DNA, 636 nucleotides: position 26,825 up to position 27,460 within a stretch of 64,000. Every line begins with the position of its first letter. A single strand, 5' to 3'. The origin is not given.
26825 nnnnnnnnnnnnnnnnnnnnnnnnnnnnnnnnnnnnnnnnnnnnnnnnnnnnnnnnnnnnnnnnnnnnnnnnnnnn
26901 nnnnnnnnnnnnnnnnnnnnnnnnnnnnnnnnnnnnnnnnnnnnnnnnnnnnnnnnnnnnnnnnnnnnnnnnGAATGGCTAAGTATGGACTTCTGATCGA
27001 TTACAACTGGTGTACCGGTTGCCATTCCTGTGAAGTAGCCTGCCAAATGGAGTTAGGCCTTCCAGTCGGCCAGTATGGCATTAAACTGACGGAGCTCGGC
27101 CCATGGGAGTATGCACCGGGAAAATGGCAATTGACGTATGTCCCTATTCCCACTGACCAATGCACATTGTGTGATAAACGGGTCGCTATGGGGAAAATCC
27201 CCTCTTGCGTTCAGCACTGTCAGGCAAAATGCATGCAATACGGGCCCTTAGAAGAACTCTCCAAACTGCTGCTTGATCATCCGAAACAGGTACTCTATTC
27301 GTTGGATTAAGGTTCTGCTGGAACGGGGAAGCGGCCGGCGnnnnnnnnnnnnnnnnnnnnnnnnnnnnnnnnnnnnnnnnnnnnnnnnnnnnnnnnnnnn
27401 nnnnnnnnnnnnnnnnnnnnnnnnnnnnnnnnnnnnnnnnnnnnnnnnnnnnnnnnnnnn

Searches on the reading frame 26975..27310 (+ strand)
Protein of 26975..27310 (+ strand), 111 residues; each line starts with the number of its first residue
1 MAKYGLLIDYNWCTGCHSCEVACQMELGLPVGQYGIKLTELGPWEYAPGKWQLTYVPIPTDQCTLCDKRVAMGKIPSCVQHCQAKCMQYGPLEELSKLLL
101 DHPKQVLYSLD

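Call 3: search_protein_families(library=pfam, proteins=[window:26975-27310:+], max_evalue=0.01)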
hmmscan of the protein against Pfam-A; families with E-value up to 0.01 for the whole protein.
window:26975-27310:+ (111 aa): 4 families
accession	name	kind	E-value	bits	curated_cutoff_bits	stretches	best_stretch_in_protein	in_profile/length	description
PF13247.11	Fer4_11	-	1.1e-05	26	26.2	1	61-90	69-98/100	4Fe-4S dicluster domain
PF12797.12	Fer4_2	-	4e-05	23.8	24.5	1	6-23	3-20/22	4Fe-4S binding domain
PF00037.32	Fer4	-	0.0007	19.8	21.1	1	8-24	3-19/24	4Fe-4S binding domain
PF13187.11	Fer4_9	-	0.00098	19.5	27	1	13-87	2-52/52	4Fe-4S dicluster domain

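Call 4: search_protein_families(library=ncbifam, proteins=[window:26975-27310:+], max_evalue=0.01)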
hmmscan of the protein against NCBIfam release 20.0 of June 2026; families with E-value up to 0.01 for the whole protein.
window:26975-27310:+ (111 aa): 13 families
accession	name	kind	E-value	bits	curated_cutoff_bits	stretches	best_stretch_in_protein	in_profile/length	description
TIGR02951.1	DMSO_dmsB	equivalog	7.5e-13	48.8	214.1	2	61-97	122-158/161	DMSO/selenate family reductase complex B subunit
NF011569.0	PRK14993.1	equivalog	7e-11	42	416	2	3-35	43-75/244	tetrathionate reductase subunit TtrB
NF045715.1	sulf_resp_HmcB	equivalog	1.9e-10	40.4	420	1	60-98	166-204/307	sulfate respiration complex iron-sulfur protein HmcB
NF041715.1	arsenate_red_ArrB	equivalog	4.3e-10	39.5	450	2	60-97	161-202/233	arsenate respiratory reductase iron-sulfur subunit ArrB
TIGR01582.1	FDH-beta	equivalog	9.3e-10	38.1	334.7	1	62-97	152-187/283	formate dehydrogenase subunit beta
NF045797.1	DsrO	equivalog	3.9e-08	33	200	1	61-94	172-204/235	sulfate reduction electron transfer complex DsrMKJOP subunit DsrO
NF038355.1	FDH3_beta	equivalog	2.9e-07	30.7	240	0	5-33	4-32/180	formate dehydrogenase FDH3 subunit beta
TIGR03149.1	cyt_nit_nrfC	equivalog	3.2e-07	29.9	377.6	1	60-94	151-186/225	cytochrome c nitrite reductase Fe-S protein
NF008134.0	PRK10882.1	equivalog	3.1e-06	26.5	263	1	61-96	173-212/329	hydrogenase 2 operon protein HybA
NF041782.1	mnquin_red_QrcC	equivalog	8.3e-06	25.6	400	1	4-64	1-69/239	menaquinone reductase iron-sulfur cluster-binding subunit QrcC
TIGR03478.1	DMSO_red_II_bet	subfamily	0.00062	18.8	480.7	0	6-25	6-25/321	DMSO reductase family type II enzyme, iron-sulfur subunit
NF042979.1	EthbenzDh_ebdB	equivalog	0.00065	18.6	740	0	7-24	24-41/354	ethylbenzene dehydrogenase subunit beta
NF007658.0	PRK10330.1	equivalog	0.0017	17.8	260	0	6-25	5-24/181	electron transport protein HydN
